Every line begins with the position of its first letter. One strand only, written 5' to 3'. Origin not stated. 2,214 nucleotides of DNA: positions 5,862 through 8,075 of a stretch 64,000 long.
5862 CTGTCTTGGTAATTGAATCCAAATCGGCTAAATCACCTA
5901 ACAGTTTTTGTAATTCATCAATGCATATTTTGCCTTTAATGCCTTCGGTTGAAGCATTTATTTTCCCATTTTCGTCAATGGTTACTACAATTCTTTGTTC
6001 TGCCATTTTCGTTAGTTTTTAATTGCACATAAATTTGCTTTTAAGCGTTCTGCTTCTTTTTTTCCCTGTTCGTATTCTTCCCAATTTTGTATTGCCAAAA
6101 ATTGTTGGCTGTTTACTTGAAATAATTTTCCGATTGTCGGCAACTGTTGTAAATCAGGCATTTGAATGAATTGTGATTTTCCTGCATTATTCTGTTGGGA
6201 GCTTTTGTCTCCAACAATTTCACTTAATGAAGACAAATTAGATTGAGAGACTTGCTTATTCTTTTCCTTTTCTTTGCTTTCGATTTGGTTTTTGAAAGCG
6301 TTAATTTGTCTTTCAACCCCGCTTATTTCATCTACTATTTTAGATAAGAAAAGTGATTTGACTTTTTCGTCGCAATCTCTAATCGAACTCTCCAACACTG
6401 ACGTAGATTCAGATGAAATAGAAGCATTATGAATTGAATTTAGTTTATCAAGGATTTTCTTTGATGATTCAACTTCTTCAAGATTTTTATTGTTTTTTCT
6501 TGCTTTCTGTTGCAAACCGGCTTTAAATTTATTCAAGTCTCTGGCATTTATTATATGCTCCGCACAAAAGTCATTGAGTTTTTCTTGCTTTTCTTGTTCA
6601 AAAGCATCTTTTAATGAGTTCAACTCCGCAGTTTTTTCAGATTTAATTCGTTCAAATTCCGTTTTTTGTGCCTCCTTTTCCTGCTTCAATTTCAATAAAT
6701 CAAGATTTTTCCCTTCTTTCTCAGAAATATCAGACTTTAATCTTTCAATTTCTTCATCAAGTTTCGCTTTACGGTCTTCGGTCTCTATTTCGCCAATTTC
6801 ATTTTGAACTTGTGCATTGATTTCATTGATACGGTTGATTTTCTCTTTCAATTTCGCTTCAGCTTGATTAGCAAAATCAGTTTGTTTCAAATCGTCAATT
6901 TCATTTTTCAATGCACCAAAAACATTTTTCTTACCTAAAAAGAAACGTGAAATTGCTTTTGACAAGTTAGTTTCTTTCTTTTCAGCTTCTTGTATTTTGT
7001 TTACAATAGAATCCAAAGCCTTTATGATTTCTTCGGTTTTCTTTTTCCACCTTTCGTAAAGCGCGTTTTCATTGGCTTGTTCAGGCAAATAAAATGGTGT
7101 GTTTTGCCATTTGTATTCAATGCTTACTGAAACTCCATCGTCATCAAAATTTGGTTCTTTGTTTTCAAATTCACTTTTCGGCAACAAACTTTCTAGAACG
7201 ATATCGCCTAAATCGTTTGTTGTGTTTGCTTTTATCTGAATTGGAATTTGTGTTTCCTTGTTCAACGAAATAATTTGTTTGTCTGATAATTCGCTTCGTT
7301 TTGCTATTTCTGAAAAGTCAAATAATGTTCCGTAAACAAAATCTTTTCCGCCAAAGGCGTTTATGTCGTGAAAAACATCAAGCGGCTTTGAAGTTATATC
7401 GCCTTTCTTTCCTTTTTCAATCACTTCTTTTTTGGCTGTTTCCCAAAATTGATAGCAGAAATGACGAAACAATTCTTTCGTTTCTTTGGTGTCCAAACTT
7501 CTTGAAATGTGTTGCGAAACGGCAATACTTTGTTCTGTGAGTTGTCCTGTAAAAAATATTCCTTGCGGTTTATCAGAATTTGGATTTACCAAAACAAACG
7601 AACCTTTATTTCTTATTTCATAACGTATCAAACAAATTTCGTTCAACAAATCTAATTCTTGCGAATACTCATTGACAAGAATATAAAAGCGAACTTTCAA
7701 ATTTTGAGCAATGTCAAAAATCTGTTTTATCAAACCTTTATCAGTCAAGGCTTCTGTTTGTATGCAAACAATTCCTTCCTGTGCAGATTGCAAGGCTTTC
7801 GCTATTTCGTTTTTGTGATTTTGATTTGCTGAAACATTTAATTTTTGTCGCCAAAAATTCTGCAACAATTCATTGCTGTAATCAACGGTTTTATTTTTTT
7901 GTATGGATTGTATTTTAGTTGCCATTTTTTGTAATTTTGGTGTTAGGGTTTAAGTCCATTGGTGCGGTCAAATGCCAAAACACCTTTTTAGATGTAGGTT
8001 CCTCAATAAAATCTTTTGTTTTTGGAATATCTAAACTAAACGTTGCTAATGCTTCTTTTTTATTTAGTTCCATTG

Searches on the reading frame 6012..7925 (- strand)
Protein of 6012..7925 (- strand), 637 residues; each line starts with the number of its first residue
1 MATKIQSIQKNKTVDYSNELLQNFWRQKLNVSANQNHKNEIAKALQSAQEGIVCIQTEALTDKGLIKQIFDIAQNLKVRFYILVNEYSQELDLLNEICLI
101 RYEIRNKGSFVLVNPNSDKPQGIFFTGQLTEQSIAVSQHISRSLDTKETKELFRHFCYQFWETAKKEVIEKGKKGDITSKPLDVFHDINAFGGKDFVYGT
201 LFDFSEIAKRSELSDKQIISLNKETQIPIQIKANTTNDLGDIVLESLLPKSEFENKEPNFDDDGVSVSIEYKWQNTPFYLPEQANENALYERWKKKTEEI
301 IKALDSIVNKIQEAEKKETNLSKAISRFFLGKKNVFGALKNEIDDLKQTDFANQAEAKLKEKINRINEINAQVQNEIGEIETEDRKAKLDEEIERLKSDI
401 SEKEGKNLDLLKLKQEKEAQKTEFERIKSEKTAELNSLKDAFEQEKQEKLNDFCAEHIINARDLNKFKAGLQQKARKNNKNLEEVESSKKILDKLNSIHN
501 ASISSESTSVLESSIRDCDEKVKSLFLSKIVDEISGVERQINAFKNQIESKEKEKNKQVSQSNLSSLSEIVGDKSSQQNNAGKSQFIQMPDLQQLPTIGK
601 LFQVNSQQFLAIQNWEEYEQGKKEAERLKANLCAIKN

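Call 4: search_protein_families(library=pfam, proteins=[window:6012-7925:-], max_evalue=0.01)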
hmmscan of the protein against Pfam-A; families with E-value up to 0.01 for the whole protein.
window:6012-7925:- (637 aa): 1 family
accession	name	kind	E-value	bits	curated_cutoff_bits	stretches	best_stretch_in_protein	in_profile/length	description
PF07894.18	SACK1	-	0.0026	17.8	21.4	1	34-88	123-176/274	Scaffolding anchor of CK1 domain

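Call 5: search_protein_families(library=padloc, proteins=[window:6012-7925:-], max_evalue=0.01)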
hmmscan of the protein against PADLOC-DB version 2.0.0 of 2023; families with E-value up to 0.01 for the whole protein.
window:6012-7925:- (637 aa): 1 family
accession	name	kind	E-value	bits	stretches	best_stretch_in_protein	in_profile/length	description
PDLC03865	LmuB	-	1.8e-06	24.5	1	294-577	536-802/1007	-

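Call 7: search_protein_families(library=ncbifam, proteins=[window:6012-7925:-], max_evalue=0.01)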
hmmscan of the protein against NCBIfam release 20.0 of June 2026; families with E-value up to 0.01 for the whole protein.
window:6012-7925:- (637 aa): 0 families

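Call 41: search_protein_families(library=pfam, proteins=[window:6012-7925:-], max_evalue=1)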
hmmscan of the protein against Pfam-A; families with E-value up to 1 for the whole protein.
window:6012-7925:- (637 aa): 3 families
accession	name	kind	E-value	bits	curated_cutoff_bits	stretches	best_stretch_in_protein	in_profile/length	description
PF07894.18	SACK1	-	0.0026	17.8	21.4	1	34-88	123-176/274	Scaffolding anchor of CK1 domain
PF11647.13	MLD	-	0.018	15.6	35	1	470-508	7-43/81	Membrane Localization Domain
PF06013.18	WXG100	-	0.053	14.2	27.3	1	287-316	50-79/86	Proteins of 100 residues with WXG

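Call 54: search_protein_families(library=pfam, alignment_id=A4, max_evalue=1)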
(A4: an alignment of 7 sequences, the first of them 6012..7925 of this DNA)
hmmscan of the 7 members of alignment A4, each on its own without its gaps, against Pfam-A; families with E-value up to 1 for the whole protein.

A. member 1, window:6012-7925:- (637 aa): 3 families
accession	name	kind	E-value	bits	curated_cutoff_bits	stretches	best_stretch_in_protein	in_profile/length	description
PF07894.18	SACK1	-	0.0026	17.8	21.4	1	34-88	123-176/274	Scaffolding anchor of CK1 domain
PF11647.13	MLD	-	0.018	15.6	35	1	470-508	7-43/81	Membrane Localization Domain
PF06013.18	WXG100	-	0.053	14.2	27.3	1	287-316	50-79/86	Proteins of 100 residues with WXG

B. families by the number of members that match (of 7 scanned): 16 families
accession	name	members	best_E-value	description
PF07894.18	SACK1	3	0.0018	Scaffolding anchor of CK1 domain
PF24740.1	DUF7691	2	0.19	Domain of unknown function (DUF7691)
PF07624.16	PSD2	1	0.016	Protein of unknown function (DUF1585)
PF11647.13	MLD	1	0.018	Membrane Localization Domain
PF06013.18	WXG100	1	0.053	Proteins of 100 residues with WXG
PF13091.12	PLDc_2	1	0.07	PLD-like domain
PF13090.12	PP_kinase_C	1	0.077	Polyphosphate kinase C-terminal domain 2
PF17253.7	DUF5320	1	0.14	Family of unknown function (DUF5320)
PF24077.1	IgA0_D2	1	0.16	Immunoglobulin A1 protease autotransporter domain 2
PF01929.23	Ribosomal_L14e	1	0.18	Ribosomal protein L14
PF00034.26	Cytochrom_C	1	0.19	Cytochrome c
PF20270.3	CATRA-C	1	0.29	CASPASE and TPR Repeat-Associated C-terminal domain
PF13240.11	Zn_Ribbon_1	1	0.33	zinc-ribbon domain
PF13771.12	zf-HC5HC2H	1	0.4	PHD-like zinc-binding domain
PF10807.14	DUF2541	1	0.65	Domain of unknown function (DUF2541)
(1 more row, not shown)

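Call 88: search_solved_structures(query=A4, max_evalue=10, show_alignments=1)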
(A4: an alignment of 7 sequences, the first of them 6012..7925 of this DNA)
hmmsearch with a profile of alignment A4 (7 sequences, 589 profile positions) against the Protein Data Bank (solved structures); distinct sequences matched with E-value up to 10: 11.
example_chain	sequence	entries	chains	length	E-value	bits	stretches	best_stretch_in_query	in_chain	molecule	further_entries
8p6j_BBB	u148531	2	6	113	0.027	16.3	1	432-508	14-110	Antiphagocytic M protein, type 3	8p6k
5lzk_A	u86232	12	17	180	0.46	12.3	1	39-101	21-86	Protein FAM83B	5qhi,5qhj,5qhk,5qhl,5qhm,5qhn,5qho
2dt4_A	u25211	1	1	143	1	11.2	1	99-163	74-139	Hypothetical protein PH0802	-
8ppr_F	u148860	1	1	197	1.5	10.6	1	384-488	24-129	Kinetochore protein Spc24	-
5nt1_A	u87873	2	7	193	4.5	9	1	424-524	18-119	E3 ubiquitin/ISG15 ligase TRIM25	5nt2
4ltb_A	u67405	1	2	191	4.6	9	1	424-524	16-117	Tripartite motif-containing 25 variant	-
2d3e_A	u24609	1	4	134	5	8.9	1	395-517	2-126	General control protein GCN4 and Tropomyosin 1 alpha chain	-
4cfg_A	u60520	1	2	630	5.7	8.7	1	422-524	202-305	E3 UBIQUITIN/ISG15 LIGASE TRIM25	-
9r1j_A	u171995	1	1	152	5.8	8.7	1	420-547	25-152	sc-apCC-4-NR-1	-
6f1t_X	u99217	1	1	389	8.8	8.1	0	355-516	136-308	BICD family-like cargo adapter 1,BICD family-like cargo adapter 1,BICD family-like cargo a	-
6f1t_x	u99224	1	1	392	9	8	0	355-516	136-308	BICD family-like cargo adapter 1,BICD family-like cargo adapter 1,BICD family-like cargo a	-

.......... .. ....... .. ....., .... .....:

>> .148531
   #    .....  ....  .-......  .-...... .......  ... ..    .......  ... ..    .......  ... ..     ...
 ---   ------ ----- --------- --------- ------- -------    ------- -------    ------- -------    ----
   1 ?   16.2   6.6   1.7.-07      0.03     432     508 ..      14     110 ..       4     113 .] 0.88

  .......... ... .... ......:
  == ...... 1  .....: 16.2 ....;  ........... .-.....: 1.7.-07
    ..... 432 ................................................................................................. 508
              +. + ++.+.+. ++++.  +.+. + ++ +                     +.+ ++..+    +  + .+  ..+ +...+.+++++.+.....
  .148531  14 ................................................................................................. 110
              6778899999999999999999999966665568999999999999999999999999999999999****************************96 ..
